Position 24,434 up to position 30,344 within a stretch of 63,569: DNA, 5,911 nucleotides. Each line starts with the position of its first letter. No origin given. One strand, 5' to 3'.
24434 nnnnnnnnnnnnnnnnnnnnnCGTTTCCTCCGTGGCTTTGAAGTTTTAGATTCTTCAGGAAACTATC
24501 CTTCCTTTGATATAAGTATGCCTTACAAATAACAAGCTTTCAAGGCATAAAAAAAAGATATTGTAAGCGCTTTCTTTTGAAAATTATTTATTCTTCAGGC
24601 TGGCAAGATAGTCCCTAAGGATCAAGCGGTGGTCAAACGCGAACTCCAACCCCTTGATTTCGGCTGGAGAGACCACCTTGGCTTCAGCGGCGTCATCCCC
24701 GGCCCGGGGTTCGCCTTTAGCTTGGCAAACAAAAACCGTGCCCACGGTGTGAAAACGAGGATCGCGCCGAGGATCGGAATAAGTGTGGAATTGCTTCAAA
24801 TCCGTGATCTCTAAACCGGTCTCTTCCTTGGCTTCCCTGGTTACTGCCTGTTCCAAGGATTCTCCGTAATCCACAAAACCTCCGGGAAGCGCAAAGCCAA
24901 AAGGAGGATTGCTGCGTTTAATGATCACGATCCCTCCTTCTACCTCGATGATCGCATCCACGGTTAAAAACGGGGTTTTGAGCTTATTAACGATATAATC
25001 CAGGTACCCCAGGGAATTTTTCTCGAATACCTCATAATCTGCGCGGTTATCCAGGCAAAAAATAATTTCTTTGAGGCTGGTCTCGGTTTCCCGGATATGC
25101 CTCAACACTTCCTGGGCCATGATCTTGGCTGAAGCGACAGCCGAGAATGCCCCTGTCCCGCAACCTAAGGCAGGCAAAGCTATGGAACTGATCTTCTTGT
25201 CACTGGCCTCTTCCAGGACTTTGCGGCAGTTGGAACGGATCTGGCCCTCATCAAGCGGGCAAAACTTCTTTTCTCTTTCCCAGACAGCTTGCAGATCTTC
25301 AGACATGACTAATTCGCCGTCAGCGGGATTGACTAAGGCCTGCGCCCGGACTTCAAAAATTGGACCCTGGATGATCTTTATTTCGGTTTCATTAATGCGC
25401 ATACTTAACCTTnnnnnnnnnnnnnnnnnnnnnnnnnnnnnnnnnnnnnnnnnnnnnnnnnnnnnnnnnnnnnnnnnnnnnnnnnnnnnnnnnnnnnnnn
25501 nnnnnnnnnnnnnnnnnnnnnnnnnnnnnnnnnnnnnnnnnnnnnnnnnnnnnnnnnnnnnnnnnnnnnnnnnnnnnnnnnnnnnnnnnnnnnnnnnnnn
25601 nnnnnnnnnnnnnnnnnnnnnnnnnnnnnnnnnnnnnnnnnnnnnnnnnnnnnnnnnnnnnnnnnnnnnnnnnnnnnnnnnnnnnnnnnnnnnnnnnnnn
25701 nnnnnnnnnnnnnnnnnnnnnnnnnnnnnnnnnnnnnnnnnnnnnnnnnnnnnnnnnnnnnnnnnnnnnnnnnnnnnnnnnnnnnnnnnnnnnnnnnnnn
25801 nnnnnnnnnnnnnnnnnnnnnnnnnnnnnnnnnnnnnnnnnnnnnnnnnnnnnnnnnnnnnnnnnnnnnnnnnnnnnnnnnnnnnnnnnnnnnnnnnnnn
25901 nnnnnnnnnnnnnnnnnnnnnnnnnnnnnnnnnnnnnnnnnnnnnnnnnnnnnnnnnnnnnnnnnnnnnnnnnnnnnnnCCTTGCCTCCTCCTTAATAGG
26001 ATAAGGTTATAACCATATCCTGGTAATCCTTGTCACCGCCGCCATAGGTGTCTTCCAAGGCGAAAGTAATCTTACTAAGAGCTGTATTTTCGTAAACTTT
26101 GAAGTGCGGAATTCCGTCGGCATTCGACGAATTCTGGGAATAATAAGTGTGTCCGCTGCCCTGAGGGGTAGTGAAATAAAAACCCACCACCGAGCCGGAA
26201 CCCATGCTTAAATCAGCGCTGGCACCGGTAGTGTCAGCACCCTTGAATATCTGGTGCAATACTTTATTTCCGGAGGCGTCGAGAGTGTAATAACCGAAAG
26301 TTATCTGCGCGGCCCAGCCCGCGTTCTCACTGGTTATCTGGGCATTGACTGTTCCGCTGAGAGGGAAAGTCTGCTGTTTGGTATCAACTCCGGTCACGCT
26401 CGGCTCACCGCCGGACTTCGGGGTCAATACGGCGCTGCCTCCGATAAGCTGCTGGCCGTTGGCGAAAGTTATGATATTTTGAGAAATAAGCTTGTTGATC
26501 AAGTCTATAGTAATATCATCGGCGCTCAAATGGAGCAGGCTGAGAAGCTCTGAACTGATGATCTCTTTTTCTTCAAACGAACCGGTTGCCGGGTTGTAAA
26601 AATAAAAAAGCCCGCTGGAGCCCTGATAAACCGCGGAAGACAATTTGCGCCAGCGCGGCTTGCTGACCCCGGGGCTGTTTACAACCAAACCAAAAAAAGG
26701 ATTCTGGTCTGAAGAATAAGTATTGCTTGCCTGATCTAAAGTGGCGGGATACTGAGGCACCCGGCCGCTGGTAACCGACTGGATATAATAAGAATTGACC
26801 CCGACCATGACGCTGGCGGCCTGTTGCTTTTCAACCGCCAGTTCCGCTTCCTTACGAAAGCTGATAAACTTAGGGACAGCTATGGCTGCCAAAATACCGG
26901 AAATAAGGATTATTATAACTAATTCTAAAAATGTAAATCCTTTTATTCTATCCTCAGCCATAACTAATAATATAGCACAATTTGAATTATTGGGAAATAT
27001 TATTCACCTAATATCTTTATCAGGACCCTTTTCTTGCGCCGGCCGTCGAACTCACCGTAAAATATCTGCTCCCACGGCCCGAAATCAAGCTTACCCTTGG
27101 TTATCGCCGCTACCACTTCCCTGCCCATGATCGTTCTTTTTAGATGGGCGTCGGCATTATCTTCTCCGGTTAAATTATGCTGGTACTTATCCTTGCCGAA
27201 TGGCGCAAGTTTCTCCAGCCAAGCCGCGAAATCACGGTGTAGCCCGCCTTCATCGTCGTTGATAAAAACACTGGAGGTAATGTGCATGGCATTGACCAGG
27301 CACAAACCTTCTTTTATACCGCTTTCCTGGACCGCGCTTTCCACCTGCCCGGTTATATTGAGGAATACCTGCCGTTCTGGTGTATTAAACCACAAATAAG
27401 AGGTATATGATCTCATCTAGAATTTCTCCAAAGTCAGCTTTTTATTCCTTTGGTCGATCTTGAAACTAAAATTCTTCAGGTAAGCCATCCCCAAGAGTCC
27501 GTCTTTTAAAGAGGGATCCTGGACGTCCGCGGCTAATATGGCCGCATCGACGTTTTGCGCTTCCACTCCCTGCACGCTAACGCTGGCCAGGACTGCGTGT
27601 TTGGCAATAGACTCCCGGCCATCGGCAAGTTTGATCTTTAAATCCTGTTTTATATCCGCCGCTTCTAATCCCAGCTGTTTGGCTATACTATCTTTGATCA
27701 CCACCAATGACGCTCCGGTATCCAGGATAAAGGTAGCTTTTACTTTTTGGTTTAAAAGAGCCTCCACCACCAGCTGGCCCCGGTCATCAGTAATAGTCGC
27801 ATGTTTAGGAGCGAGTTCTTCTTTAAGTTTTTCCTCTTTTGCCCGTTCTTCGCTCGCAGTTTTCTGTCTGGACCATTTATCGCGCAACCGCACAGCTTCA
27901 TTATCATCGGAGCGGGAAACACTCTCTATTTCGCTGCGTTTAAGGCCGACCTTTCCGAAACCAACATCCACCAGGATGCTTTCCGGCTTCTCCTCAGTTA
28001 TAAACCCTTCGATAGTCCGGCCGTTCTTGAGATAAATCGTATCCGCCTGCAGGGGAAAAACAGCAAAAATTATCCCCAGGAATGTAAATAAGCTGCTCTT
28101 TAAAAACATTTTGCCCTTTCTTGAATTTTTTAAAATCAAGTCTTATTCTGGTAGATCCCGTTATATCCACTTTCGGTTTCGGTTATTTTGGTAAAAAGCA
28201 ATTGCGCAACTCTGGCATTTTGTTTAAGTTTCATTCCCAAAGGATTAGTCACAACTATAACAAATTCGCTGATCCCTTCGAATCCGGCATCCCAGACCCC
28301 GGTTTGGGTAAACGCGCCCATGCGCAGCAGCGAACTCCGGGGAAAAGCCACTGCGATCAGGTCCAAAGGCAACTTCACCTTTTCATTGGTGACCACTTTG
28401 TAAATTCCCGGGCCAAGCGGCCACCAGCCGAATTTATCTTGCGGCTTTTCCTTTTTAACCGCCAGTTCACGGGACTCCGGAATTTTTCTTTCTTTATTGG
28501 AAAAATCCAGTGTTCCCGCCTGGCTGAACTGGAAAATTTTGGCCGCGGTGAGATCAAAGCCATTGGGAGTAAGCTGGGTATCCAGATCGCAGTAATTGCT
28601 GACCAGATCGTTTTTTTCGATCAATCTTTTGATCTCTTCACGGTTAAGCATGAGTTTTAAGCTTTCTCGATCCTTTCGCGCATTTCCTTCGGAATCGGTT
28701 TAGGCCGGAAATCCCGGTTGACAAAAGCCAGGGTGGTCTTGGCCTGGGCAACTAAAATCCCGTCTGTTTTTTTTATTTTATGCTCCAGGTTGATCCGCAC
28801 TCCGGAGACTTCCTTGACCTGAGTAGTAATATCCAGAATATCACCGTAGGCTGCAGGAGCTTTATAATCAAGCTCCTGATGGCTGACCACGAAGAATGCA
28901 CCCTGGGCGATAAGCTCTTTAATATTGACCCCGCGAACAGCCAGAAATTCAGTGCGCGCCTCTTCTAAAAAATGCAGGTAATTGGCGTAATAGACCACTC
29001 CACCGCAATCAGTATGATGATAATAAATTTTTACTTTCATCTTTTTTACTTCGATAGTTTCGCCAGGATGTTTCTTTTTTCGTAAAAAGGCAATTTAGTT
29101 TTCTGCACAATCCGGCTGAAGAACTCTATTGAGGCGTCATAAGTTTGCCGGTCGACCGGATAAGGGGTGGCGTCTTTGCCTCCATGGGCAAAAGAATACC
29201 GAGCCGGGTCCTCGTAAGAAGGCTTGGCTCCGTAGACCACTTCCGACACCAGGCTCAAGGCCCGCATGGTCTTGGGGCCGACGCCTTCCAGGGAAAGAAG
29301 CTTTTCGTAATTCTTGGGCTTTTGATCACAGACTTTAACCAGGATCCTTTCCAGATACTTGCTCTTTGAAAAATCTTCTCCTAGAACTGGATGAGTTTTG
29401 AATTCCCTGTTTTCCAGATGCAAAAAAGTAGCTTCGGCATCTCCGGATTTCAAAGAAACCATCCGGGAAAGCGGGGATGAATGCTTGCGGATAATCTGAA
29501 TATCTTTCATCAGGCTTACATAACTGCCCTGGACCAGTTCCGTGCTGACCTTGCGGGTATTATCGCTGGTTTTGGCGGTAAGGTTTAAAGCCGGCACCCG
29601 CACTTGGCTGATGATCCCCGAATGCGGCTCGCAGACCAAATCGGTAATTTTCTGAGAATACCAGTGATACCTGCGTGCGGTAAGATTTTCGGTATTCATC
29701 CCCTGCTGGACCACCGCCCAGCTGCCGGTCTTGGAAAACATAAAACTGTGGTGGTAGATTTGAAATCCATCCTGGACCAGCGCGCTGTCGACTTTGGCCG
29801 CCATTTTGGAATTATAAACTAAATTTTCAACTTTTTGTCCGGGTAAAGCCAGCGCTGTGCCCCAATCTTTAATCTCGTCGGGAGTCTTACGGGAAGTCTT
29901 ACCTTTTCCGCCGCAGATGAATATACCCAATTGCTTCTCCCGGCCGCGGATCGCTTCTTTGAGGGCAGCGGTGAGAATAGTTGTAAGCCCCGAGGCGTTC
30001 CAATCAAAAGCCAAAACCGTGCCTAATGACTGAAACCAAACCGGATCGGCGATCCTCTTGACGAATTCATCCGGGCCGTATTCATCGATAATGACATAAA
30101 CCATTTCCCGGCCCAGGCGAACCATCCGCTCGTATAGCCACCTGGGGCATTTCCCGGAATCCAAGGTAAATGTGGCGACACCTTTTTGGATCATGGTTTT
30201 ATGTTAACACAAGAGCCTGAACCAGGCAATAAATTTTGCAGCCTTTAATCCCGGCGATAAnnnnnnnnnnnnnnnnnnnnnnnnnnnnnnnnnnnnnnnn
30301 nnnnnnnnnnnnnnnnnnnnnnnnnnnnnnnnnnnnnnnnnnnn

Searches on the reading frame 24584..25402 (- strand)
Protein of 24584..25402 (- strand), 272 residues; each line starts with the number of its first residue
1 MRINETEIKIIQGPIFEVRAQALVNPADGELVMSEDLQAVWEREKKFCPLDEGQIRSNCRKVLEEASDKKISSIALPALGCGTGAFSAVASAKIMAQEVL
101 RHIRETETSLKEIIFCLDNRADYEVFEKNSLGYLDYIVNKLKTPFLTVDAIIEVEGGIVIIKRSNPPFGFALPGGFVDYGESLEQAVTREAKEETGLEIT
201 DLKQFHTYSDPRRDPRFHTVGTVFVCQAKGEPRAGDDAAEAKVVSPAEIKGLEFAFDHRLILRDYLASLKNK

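Call 65: search_protein_families(library=pfam, proteins=[window:24584-25402:-], max_evalue=0.00001)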
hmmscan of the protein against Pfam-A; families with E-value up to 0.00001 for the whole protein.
window:24584-25402:- (272 aa): 2 families
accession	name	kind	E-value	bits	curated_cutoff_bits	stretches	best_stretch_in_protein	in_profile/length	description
PF00293.34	NUDIX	-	1.8e-21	77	21.1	1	146-263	4-132/134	NUDIX domain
PF01661.27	Macro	-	1.1e-06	29.1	22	1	51-95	74-118/118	Macro domain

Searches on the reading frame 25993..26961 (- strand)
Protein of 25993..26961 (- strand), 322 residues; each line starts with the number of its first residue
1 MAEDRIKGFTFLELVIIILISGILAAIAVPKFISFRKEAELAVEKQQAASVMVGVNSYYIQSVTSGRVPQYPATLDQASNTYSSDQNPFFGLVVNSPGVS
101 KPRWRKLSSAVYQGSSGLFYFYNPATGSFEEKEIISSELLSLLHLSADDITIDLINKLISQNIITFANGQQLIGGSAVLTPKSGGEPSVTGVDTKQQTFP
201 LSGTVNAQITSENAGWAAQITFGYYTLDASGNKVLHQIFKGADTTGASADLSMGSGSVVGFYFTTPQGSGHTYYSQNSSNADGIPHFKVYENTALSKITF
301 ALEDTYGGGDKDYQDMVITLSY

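Call 65: search_protein_families(library=pfam, proteins=[window:25993-26961:-], max_evalue=0.00001)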
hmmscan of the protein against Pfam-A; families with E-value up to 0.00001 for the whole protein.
window:25993-26961:- (322 aa): 1 family
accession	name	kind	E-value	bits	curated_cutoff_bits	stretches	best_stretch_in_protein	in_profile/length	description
PF13448.11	DUF4114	-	4.4e-08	34.4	27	1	267-320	25-82/85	Domain of unknown function (DUF4114)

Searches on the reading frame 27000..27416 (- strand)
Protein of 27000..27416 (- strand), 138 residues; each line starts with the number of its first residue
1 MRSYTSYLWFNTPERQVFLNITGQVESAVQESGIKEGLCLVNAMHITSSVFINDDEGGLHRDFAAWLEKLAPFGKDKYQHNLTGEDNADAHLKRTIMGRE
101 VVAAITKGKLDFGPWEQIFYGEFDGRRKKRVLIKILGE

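Call 65: search_protein_families(library=pfam, proteins=[window:27000-27416:-], max_evalue=0.00001)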
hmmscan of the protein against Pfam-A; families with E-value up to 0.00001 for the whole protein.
window:27000-27416:- (138 aa): 1 family
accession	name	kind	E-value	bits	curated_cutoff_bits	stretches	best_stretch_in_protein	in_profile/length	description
PF01894.22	UPF0047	-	7.6e-37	126.5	27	1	20-135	1-117/117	Uncharacterised protein family UPF0047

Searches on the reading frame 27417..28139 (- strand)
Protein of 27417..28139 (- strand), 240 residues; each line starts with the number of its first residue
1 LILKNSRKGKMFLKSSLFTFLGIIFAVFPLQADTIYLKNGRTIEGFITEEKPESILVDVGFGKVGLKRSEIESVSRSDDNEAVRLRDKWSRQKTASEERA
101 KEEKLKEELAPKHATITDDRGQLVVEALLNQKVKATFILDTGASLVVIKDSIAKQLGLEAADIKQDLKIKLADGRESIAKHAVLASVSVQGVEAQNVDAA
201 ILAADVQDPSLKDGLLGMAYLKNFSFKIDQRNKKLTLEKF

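Call 65: search_protein_families(library=pfam, proteins=[window:27417-28139:-], max_evalue=0.00001)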
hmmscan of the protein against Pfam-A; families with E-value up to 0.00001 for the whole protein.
window:27417-28139:- (240 aa): 2 families
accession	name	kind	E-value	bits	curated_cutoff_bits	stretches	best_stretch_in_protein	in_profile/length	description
PF13975.11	gag-asp_proteas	-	1.5e-17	64.4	28.2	1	126-223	2-92/92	gag-polyprotein putative aspartyl protease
PF13650.11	Asp_protease_2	-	3e-17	63.5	24.3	1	125-219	1-89/90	Aspartyl protease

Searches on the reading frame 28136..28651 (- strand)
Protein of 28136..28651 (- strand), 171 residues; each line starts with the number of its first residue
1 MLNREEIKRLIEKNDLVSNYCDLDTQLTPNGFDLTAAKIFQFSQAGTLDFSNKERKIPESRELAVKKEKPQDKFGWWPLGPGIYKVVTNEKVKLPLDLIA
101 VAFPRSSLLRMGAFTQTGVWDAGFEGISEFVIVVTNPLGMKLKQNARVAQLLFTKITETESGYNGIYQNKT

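Call 65: search_protein_families(library=pfam, proteins=[window:28136-28651:-], max_evalue=0.00001)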
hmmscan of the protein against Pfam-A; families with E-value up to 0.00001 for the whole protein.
window:28136-28651:- (171 aa): 2 families
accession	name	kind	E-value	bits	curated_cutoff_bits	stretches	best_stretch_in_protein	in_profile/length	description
PF22769.1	DCD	-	5.5e-19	69.2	27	1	2-155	2-152/153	dCTP deaminase-like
PF00692.24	dUTPase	-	1.9e-09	37.8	22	1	86-158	34-106/129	dUTPase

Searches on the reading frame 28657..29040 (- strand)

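Call 65: search_protein_families(library=pfam, proteins=[window:28657-29040:-], max_evalue=0.00001)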
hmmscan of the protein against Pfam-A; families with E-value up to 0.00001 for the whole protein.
window:28657-29040:- (127 aa): 2 families
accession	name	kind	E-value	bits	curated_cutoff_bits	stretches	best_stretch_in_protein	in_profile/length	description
PF13279.12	4HBT_2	-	1.2e-20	74.6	25.5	1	9-124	5-122/122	Thioesterase-like superfamily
PF03061.28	4HBT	-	7.5e-14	52.2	20.6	1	13-97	1-78/79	Thioesterase superfamily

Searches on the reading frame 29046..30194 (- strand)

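Call 65: search_protein_families(library=pfam, proteins=[window:29046-30194:-], max_evalue=0.00001)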
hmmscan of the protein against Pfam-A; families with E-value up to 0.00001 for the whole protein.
window:29046-30194:- (382 aa): 1 family
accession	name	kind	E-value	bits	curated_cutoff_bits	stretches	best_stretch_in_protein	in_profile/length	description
PF05559.16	DUF763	-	1.4e-125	419.2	35.5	1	5-347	1-319/319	Protein of unknown function (DUF763)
